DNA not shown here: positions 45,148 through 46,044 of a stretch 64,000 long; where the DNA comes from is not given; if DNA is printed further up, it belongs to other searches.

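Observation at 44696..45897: G+C-rich divergent pair: tandem LuxR-HTH protein and a stand-alone tandem dsRBD-like protein, abutting the tRNA-Glu hotspot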

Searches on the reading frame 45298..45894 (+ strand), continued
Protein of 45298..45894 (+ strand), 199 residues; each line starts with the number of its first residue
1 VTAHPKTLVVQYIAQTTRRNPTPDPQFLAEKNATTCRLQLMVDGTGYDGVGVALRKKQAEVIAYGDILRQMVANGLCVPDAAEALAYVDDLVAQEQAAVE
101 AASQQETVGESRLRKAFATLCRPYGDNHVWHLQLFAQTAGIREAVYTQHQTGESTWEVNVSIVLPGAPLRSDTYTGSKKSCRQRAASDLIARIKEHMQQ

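Call 62: search_protein_families(library=pfam, proteins=[L085:5601-5843:+, L085:7011-7442:+, L085:7464-7919:+, L085:4220-4768:+, L086:5656-6147:+, L086:7166-7381:-, L086:7607-7873:+, L086:8071-8610:-, L086:5029-5436:+, L086:4309-4935:+], max_evalue=0.05)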
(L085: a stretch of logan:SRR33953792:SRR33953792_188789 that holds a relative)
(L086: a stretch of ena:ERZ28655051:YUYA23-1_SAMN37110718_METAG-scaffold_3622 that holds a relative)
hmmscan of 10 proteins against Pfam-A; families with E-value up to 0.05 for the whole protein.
L085:5601-5843:+ (81 aa): 0 families

L085:7011-7442:+ (144 aa): 2 families
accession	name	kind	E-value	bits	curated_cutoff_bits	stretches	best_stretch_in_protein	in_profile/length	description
PF05014.21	Nuc_deoxyrib_tr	-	0.0023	18.5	28.8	1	10-96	1-89/117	Nucleoside 2-deoxyribosyltransferase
PF13676.11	TIR_2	-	0.019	15.9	28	1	18-107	8-89/122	TIR domain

L085:7464-7919:+ (152 aa): 1 family
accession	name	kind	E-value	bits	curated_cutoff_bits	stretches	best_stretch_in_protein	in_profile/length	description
PF00633.29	HHH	-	0.014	15.7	24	0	125-137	13-25/30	Helix-hairpin-helix motif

L085:4220-4768:+ (183 aa): 0 families

L086:5656-6147:+ (164 aa): 0 families

L086:7166-7381:- (72 aa): 1 family
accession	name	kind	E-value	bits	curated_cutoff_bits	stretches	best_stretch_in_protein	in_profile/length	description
PF17551.7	DUF5463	-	0.0026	18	30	1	10-37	5-30/32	Family of unknown function (DUF5463)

L086:7607-7873:+ (89 aa): 0 families

L086:8071-8610:- (180 aa): 3 families
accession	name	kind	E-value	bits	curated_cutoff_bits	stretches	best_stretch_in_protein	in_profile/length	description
PF00657.28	Lipase_GDSL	-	0.014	16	23.6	1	65-134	137-201/208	GDSL-like Lipase/Acylhydrolase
PF13472.12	Lipase_GDSL_2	-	0.038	14.9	32.9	1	68-133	115-175/178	GDSL-like Lipase/Acylhydrolase family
PF01532.26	Glyco_hydro_47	-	0.047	13.1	22.9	0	14-95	310-394/455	Glycosyl hydrolase family 47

L086:5029-5436:+ (136 aa): 1 family
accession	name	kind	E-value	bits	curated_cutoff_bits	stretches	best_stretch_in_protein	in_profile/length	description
PF02325.22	YGGT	-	0.0021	18.9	27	1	48-119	1-66/70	YGGT family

L086:4309-4935:+ (209 aa): 1 family
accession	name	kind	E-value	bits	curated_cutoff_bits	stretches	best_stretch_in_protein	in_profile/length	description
PF09307.15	MHC2-interact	-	0.04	14.2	26.9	0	8-59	20-72/109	CLIP, MHC2 interacting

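Call 69: find_related_loci(query=A1, collection=metagenome_contigs, flank=8000)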
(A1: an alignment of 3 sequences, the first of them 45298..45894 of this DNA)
Query A1 (199 aa) in metagenome_contigs; peptide patterns used: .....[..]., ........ (x = any residue, [..] = any of these).
393 stretches matched a pattern, but none encodes a relative of the query by tblastn (E <= 1e-3).

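Call 71: find_related_loci(query=A4, collection=metagenome_contigs, flank=10000)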
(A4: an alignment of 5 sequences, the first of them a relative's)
Query A4 (1340 aa) in metagenome_contigs; peptide patterns used: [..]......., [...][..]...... (x = any residue, [..] = any of these).
86 stretches matched a pattern; 1 encode a relative of the query (tblastn E <= 1e-3); 1 distinct loci.
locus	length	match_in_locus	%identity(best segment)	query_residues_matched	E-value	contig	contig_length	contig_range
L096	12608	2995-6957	43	12-1336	0e+0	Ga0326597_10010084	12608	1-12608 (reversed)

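Call 72: find_related_loci(query=A4, collection=viral_contigs, flank=10000)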
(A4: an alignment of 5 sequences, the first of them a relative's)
Query A4 (1340 aa) in viral_contigs; peptide patterns used: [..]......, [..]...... (x = any residue, [..] = any of these).
480 stretches matched a pattern; 27 encode a relative of the query (tblastn E <= 1e-3); 27 distinct loci.
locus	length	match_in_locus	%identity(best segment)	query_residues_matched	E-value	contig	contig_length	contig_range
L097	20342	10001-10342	30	294-421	3e-10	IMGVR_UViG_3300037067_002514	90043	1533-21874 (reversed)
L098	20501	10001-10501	26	225-415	6e-9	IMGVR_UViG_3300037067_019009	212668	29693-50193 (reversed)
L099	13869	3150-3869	23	163-397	2e-7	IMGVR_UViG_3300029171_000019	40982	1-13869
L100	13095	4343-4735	31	293-425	4e-7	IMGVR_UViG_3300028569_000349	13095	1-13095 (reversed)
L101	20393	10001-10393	31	293-425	5e-7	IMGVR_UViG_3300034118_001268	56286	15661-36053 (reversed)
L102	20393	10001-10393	31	293-425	4e-7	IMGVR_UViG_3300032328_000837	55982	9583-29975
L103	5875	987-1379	31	293-425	4e-7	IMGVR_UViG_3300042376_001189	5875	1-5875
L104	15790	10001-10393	31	293-425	5e-7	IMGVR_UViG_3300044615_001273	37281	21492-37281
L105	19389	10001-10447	27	282-421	6e-7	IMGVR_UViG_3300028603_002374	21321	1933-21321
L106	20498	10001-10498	25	234-416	7e-7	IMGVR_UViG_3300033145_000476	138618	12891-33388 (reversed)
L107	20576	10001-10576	24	278-469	3e-6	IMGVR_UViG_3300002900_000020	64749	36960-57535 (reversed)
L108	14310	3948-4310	28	293-415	1e-6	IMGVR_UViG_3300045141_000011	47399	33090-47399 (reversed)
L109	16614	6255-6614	30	294-415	2e-6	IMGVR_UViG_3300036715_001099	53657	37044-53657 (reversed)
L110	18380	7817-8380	25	294-490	2e-6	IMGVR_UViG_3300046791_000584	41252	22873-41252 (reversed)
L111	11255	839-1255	28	293-421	2e-6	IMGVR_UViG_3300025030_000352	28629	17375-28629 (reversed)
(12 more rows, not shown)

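Call 76: search_protein_families(library=pfam, proteins=[L096:7-1536:+, L096:1549-2286:+, L096:2313-2819:+, L096:7452-7865:+, L096:8666-8968:+, L096:9087-9443:+, L096:9443-9802:+, L096:9964-11370:+, L096:11471-12523:-, L094:6432-6929:-], max_evalue=0.001)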
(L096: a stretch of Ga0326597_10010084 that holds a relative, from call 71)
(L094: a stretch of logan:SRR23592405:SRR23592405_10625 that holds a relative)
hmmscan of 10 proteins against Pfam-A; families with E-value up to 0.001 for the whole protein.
L096:7-1536:+ (510 aa): 9 families
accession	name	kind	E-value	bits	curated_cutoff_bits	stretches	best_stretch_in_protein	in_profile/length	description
PF02518.31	HATPase_c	-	7.7e-27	94.4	26.4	1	363-500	2-110/111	Histidine kinase-, DNA gyrase B-, and HSP90-like ATPase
PF00512.31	HisKA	-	3.4e-15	56.3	26.9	1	247-315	1-66/66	His Kinase A (phospho-acceptor) domain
PF08448.16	PAS_4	-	1.3e-05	25.8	23.1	1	141-242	3-109/110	PAS fold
PF13426.13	PAS_9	-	5.7e-05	23.8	27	1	144-239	2-102/103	PAS domain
PF13596.12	PAS_10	-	5.8e-05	24.1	22.1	1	135-239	1-106/106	PAS domain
PF00989.32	PAS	-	8.3e-05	23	22.6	1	135-238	3-113/113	PAS fold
PF12860.13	PAS_7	-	9.8e-05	22.9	27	1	140-245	2-114/115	PAS fold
PF13185.12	GAF_2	-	0.0001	23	28.6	1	70-121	85-135/136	GAF domain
PF13188.13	PAS_8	-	0.00011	22.4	21.8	1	134-182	2-50/65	PAS domain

L096:1549-2286:+ (246 aa): 3 families
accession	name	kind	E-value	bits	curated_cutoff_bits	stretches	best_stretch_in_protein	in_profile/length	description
PF02518.31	HATPase_c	-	2.7e-32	111.9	26.4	1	134-245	1-110/111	Histidine kinase-, DNA gyrase B-, and HSP90-like ATPase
PF00512.31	HisKA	-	7e-18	64.9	26.9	1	22-87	4-66/66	His Kinase A (phospho-acceptor) domain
PF13581.12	HATPase_c_2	-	1e-05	26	27.4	1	146-237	39-122/127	Histidine kinase-like ATPase domain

L096:2313-2819:+ (169 aa): 1 family
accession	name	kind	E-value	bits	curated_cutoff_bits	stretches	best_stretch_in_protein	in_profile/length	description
PF08239.17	SH3_3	-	5.4e-11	43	27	1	114-165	2-52/54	Bacterial SH3 domain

L096:7452-7865:+ (138 aa): 0 families

L096:8666-8968:+ (101 aa): 1 family
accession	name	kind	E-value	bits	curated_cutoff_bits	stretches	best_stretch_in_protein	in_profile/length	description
PF01541.30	GIY-YIG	-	1.7e-14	54.3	22.6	1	17-86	1-72/78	GIY-YIG catalytic domain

L096:9087-9443:+ (119 aa): 0 families

L096:9443-9802:+ (120 aa): 1 family
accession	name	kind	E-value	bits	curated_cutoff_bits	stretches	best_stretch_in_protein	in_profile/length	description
PF13650.11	Asp_protease_2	-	0.00036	21.6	24.3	1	24-94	8-82/90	Aspartyl protease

L096:9964-11370:+ (469 aa): 12 families
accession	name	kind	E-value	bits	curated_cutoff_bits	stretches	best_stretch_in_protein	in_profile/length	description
PF07992.20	Pyr_redox_2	-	4.2e-63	213.9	26.1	1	7-333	1-291/291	Pyridine nucleotide-disulphide oxidoreductase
PF02852.28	Pyr_redox_dim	-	1.1e-34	119.4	25.3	1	353-461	1-109/110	Pyridine nucleotide-disulphide oxidoreductase, dimerisation domain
PF00070.33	Pyr_redox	-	1.5e-18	67.5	22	1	183-253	2-72/82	Pyridine nucleotide-disulphide oxidoreductase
PF01134.28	GIDA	-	1.6e-08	34.5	22.1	1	8-65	1-54/391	Glucose inhibited division protein A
PF13738.12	Pyr_redox_3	-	1.7e-08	34.5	30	1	145-310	127-297/305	Pyridine nucleotide-disulphide oxidoreductase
PF03486.20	HI0933_like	-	1.1e-06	28.8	50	0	8-39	2-33/244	HI0933-like protein Rossmann domain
PF02737.24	3HCDH_N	-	4.8e-06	27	22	0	183-232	2-51/180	3-hydroxyacyl-CoA dehydrogenase, NAD binding domain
PF13450.12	NAD_binding_8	-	6.3e-06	26.8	21.9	0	12-50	2-39/68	NAD(P)-binding Rossmann-like domain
PF01494.25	FAD_binding_3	-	0.00015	21.6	22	0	183-215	4-36/349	FAD binding domain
PF12831.13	FAD_oxidored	-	0.00016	21.5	27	1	8-53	1-45/416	FAD dependent oxidoreductase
PF02826.25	2-Hacid_dh_C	-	0.00025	20.9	25.1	0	181-232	37-88/178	D-isomer specific 2-hydroxyacid dehydrogenase, NAD binding domain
PF01262.27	AlaDh_PNT_C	-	0.00035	20.5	23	0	8-38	30-60/214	Alanine dehydrogenase/PNT, C-terminal domain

L096:11471-12523:- (351 aa): 6 families
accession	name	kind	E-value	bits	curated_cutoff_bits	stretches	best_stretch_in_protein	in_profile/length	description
PF01381.28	HTH_3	-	9.5e-30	102.9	23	3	124-172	3-51/55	Helix-turn-helix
PF13560.12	HTH_31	-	1.8e-22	79.8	27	2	118-169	2-54/64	Helix-turn-helix domain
PF12844.13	HTH_19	-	3.2e-12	46.6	30.2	1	126-168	8-50/64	Helix-turn-helix domain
PF13443.12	HTH_26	-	7.8e-12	45.7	22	1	130-173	10-54/63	Cro/C1-type HTH DNA-binding domain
PF13413.12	HTH_25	-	2.3e-08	34.2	24.6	0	122-153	2-33/62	Helix-turn-helix domain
PF00157.23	Pou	-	0.00045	20.5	27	0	204-221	12-29/72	Pou domain - N-terminal to homeobox domain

L094:6432-6929:- (166 aa): 0 families

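Call 79: fold_search(model_id=the predicted structure, library=viral)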
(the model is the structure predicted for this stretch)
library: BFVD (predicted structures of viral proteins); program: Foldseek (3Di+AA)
matches with E <= 10: 1617; with E <= 0.001: 10
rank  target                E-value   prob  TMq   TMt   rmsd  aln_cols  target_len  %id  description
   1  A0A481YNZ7            2.7e-06  1.00  0.29  0.16  21.6       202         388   11  Ribonuclease III [Pithovirus LCDPAC01]
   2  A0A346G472            2.9e-06  1.00  0.29  0.26  20.4       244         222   16  (no name in the UniProt tables at hand)
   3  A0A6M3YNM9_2          6.4e-05  1.00  0.32  0.05  21.1       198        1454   12  Polyprotein (Fragment) [Riboviria sp.]
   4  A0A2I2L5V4            7.6e-05  1.00  0.31  0.12  20.2       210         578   11  Ribonuclease III [Orpheovirus IHUMI-LCC2]
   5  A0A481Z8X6            1.1e-04  1.00  0.31  0.12  19.9       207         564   12  Ribonuclease III [Pithovirus LCPAC302]
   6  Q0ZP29                2.1e-04  1.00  0.29  0.31  20.8       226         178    9  DRBM domain-containing protein [Neodiprion abietis nucleopolyhedrovirus]
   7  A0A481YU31            2.4e-04  1.00  0.31  0.16  18.9       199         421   11  Uncharacterized protein [Marseillevirus LCMAC102]
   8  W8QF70                2.7e-04  1.00  0.24  0.35  19.4       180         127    9  Ribonuclease III [Chloriridovirus anopheles1]
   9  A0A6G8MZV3            7.2e-04  0.99  0.31  0.19  21.1       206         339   12  Ribonuclease III [Cedratvirus kamchatka]
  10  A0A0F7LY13            9.6e-04  0.97  0.27  0.25  20.5       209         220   12  (no name in the UniProt tables at hand)
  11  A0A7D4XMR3            1.0e-03  0.98  0.29  0.05  16.8       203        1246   10  Polyprotein (Fragment) [PNG bee virus 9]
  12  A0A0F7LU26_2          1.3e-03  0.97  0.27  0.08  21.5       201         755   12  (no name in the UniProt tables at hand)
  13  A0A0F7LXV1            1.3e-03  0.96  0.27  0.07  20.5       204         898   10  (no name in the UniProt tables at hand)
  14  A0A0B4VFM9            1.4e-03  1.00  0.34  0.49  19.4       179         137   12  DRBM domain-containing protein [Tipula oleracea nudivirus]
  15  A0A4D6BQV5            1.6e-03  0.99  0.33  0.19  17.0       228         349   14  (no name in the UniProt tables at hand)
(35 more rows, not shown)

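Call 91: search_protein_families(library=padloc, proteins=[window:45298-45894:+, P0004, P0008], max_evalue=0.001)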
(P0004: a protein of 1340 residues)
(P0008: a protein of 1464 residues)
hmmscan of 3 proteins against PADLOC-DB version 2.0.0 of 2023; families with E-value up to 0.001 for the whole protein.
window:45298-45894:+ (199 aa): 0 families

P0004 (1340 aa): 1 family
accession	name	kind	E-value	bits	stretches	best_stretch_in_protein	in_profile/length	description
PDLC03800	RTasDnaG-like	-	2.2e-08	31.3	1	168-353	178-342/550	DRT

P0008 (1464 aa): 0 families

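Call 92: find_related_loci(query=P0006, collection=viral_contigs, flank=8000)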
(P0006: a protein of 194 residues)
Query P0006 (194 aa) in viral_contigs; peptide patterns used: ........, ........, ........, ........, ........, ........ (x = any residue, [..] = any of these).
14 stretches matched a pattern, but none encodes a relative of the query by tblastn (E <= 1e-3).

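Call 93: find_related_loci(query=P0009, collection=viral_contigs, flank=8000)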
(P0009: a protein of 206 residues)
Query P0009 (206 aa) in viral_contigs; peptide patterns used: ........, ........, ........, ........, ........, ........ (x = any residue, [..] = any of these).
3 stretches matched a pattern, but none encodes a relative of the query by tblastn (E <= 1e-3).

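Call 95: search_dna_similar(query=window:45298-45894:+, collection=phages, mode=protein, max_evalue=0.01)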
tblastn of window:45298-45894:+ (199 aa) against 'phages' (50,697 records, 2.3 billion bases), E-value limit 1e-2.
No match.
